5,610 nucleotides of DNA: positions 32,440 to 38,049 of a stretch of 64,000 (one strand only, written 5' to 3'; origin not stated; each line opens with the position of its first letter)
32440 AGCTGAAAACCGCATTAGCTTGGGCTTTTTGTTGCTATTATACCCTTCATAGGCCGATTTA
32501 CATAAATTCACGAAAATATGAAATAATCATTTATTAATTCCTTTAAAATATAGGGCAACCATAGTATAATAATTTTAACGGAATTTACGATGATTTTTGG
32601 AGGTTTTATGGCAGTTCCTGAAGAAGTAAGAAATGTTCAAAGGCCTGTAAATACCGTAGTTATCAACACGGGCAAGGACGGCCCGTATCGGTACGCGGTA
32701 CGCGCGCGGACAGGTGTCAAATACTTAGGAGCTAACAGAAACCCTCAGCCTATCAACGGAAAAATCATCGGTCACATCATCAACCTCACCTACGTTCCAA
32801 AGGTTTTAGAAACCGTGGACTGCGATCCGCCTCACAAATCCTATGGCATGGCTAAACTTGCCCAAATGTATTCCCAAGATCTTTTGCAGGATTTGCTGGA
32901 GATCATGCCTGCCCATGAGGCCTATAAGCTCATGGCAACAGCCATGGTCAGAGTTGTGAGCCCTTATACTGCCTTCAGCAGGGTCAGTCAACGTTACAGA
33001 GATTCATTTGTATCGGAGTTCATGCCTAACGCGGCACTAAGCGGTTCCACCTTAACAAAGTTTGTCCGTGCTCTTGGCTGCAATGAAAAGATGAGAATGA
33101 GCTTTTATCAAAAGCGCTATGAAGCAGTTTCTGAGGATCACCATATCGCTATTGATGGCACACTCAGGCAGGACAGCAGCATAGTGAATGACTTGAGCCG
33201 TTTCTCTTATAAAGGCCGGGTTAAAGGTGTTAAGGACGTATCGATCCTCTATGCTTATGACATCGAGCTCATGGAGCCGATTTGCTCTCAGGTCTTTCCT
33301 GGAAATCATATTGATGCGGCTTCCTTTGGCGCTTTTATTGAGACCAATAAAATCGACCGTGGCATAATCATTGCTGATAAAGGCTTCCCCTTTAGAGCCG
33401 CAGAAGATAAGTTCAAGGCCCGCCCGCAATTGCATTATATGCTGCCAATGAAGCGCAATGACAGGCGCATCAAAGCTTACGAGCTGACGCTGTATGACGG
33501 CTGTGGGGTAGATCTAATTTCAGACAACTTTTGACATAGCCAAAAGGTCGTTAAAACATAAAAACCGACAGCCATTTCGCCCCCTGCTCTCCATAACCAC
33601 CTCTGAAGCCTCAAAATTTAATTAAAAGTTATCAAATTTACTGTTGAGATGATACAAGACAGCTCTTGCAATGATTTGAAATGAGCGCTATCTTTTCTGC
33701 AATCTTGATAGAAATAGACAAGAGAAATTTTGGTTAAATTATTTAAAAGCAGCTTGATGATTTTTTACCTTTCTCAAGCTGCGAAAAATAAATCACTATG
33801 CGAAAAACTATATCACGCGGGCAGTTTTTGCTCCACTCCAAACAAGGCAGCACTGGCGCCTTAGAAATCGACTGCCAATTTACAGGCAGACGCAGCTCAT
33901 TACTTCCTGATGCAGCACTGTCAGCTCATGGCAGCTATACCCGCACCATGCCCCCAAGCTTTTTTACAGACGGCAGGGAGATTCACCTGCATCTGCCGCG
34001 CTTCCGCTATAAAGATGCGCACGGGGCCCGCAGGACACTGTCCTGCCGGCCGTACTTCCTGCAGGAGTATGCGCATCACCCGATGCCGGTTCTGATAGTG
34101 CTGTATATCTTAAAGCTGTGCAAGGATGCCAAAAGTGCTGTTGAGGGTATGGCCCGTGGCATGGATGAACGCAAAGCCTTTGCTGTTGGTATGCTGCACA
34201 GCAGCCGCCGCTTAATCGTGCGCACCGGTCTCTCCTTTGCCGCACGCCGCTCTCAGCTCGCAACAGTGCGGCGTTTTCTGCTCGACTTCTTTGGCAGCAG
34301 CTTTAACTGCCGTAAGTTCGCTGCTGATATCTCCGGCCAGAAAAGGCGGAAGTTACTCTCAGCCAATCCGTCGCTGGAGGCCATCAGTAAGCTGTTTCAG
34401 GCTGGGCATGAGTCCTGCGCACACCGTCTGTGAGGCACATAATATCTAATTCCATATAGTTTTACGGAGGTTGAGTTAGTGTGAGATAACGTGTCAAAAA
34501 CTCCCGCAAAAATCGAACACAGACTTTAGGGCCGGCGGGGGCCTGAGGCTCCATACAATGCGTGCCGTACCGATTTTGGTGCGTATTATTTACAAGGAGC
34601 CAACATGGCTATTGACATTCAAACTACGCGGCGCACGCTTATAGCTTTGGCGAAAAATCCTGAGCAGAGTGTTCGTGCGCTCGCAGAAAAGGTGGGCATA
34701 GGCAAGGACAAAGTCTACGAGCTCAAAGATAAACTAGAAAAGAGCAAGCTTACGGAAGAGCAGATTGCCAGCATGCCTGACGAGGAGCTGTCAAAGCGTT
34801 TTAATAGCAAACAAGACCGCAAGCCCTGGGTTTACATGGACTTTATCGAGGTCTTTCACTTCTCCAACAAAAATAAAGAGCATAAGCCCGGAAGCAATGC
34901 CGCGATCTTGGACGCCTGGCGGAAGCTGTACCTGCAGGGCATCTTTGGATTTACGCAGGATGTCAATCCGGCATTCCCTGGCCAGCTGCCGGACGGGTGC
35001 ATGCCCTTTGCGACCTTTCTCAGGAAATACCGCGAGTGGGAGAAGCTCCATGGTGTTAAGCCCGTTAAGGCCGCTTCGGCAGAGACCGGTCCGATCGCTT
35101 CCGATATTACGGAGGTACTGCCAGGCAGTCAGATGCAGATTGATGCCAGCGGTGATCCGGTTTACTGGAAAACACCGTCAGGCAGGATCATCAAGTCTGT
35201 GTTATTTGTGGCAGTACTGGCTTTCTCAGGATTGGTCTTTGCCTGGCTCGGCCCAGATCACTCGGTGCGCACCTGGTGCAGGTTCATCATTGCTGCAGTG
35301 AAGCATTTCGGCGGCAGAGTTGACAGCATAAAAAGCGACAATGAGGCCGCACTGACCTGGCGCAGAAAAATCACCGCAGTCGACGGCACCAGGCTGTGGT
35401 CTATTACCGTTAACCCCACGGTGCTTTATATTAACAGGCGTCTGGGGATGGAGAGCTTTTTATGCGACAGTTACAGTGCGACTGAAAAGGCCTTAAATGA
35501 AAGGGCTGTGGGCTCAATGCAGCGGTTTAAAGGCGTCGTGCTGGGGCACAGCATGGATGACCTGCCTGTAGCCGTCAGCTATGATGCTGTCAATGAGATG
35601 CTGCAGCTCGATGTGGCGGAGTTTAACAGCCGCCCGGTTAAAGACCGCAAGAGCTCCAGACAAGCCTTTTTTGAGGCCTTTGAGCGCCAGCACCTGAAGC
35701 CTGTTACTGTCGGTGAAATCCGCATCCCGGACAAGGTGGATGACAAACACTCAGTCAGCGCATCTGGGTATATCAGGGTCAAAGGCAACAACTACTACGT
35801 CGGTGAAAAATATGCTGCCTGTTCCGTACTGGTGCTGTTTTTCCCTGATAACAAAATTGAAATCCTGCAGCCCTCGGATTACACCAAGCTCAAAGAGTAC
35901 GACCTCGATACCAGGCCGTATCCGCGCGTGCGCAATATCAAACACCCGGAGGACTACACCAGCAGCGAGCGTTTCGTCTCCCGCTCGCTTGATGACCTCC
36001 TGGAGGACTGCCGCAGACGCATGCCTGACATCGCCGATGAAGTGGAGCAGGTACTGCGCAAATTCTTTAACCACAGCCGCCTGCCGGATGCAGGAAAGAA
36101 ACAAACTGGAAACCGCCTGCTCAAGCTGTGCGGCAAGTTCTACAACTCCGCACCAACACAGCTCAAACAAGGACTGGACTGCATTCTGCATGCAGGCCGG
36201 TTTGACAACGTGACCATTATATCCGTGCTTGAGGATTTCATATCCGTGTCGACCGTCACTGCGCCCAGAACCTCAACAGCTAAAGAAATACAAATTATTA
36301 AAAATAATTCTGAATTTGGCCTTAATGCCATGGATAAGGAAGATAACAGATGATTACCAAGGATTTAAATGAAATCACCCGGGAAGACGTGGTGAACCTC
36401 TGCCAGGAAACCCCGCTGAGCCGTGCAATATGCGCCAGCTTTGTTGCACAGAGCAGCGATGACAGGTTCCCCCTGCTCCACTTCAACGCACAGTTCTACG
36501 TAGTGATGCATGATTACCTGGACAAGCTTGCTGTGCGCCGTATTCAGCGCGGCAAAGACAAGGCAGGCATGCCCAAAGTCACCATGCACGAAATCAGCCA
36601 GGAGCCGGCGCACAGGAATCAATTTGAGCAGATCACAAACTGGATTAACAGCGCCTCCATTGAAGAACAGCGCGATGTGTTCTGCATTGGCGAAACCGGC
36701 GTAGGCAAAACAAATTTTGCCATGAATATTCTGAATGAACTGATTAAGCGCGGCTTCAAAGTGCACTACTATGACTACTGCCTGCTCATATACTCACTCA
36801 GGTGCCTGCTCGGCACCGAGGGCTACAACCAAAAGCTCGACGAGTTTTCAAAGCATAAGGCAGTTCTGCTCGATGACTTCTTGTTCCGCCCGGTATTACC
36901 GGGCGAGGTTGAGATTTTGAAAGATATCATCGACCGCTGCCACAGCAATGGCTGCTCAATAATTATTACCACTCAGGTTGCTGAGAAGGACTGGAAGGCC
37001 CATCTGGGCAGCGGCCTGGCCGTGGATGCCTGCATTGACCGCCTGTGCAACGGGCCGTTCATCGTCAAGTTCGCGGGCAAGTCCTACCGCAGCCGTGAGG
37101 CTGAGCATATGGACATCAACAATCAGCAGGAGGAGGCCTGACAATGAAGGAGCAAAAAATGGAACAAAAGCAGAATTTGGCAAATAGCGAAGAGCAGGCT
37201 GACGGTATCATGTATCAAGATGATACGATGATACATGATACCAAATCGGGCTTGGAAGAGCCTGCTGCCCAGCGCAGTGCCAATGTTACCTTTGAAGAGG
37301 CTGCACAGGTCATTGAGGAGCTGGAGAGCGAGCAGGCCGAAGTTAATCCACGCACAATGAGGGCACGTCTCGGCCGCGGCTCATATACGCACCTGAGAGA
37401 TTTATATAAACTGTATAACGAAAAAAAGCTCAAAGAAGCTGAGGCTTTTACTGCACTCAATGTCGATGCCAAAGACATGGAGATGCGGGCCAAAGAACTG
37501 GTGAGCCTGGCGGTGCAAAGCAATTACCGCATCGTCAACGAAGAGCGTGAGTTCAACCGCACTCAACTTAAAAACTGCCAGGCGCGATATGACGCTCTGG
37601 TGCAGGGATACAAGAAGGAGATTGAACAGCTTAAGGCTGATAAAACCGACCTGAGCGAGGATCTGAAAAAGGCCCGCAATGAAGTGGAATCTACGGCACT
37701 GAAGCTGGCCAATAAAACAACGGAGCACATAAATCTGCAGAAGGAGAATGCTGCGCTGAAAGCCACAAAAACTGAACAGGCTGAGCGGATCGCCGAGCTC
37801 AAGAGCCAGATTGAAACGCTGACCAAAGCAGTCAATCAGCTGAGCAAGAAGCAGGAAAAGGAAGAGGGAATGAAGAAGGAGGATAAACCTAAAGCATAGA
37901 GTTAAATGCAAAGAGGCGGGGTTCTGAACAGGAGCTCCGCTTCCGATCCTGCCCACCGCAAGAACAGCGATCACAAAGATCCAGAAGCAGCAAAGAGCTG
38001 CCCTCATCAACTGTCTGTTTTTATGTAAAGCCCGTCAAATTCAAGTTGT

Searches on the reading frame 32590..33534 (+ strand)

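Call 16: search_protein_families(library=pfam, proteins=[window:32590-33534:+])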
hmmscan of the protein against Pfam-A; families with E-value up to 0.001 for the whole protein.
window:32590-33534:+ (314 aa): 0 families

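Call 44: search_protein_families(library=ncbifam, proteins=[window:32590-33534:+], max_evalue=0.01)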
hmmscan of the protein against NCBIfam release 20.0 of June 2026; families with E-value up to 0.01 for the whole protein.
window:32590-33534:+ (314 aa): 1 family
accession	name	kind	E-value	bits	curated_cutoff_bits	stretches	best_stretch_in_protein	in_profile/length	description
NF033559.2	transpos_IS1634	equivalog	4.9e-07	29.1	100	1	82-295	37-247/483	IS1634 family transposase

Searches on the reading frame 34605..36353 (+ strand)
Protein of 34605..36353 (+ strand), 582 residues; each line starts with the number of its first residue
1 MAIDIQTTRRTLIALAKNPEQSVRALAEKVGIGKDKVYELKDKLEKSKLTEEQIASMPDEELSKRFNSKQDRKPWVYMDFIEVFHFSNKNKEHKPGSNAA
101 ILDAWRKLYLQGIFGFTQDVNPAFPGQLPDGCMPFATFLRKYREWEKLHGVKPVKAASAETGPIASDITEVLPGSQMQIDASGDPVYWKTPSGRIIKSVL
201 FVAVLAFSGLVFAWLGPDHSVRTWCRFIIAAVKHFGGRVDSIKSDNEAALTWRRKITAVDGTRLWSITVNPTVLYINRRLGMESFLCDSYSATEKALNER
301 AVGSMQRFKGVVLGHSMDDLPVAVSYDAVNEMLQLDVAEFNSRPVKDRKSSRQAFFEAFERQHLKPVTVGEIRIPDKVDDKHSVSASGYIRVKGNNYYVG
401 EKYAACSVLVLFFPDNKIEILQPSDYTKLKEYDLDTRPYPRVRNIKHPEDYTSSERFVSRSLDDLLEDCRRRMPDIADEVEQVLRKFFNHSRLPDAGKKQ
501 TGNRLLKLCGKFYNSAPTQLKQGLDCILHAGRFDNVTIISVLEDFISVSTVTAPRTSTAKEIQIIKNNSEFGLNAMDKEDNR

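Call 16: search_protein_families(library=pfam, proteins=[window:34605-36353:+])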
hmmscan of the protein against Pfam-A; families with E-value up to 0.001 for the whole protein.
window:34605-36353:+ (582 aa): 1 family
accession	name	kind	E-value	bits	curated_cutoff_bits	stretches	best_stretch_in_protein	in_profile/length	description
PF00665.32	rve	-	1.3e-08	35.5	32.6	1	173-252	4-80/102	Integrase core domain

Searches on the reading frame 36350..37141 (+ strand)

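Call 16: search_protein_families(library=pfam, proteins=[window:36350-37141:+])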
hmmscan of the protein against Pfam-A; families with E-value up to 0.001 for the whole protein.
window:36350-37141:+ (263 aa): 4 families
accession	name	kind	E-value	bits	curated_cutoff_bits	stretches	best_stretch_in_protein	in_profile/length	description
PF01695.23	IstB_IS21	-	1.1e-21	77.9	24.1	1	51-251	35-235/238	IstB-like ATP binding protein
PF20720.3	nSTAND3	-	1.6e-05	25.1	27.2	1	104-208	14-110/155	Novel STAND NTPase 3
PF13191.12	AAA_16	-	0.00025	22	32.6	1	89-151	6-71/167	AAA ATPase domain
PF12775.13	AAA_7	-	0.00089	19.3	25.8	0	96-139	22-65/181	P-loop containing dynein motor region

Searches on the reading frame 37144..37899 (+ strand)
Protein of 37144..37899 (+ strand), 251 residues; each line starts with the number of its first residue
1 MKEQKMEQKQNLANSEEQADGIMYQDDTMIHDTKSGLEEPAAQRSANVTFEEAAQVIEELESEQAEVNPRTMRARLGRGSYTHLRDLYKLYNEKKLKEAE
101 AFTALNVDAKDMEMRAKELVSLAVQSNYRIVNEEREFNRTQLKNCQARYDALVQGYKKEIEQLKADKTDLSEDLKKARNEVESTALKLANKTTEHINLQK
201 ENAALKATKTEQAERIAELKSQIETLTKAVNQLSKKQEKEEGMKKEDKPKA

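Call 16: search_protein_families(library=pfam, proteins=[window:37144-37899:+])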
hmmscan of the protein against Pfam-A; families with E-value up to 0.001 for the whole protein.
window:37144-37899:+ (251 aa): 0 families

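Call 44: search_protein_families(library=ncbifam, proteins=[window:37144-37899:+], max_evalue=0.01)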
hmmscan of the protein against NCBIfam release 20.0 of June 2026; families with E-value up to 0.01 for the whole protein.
window:37144-37899:+ (251 aa): 3 families
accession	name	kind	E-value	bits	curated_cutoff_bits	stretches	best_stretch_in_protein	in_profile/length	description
TIGR04523.1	Mplasa_alph_rch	subfamily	1.4e-05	23.3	270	1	154-241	380-467/745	helix-rich protein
TIGR04527.1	mycoplas_twoTM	subfamily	5.3e-05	23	125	1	125-235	64-164/248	MG_279/MG_280 family protein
TIGR02168.1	SMC_prok_B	equivalog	0.0053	14.5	567.35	1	47-242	235-428/1181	chromosome segregation protein SMC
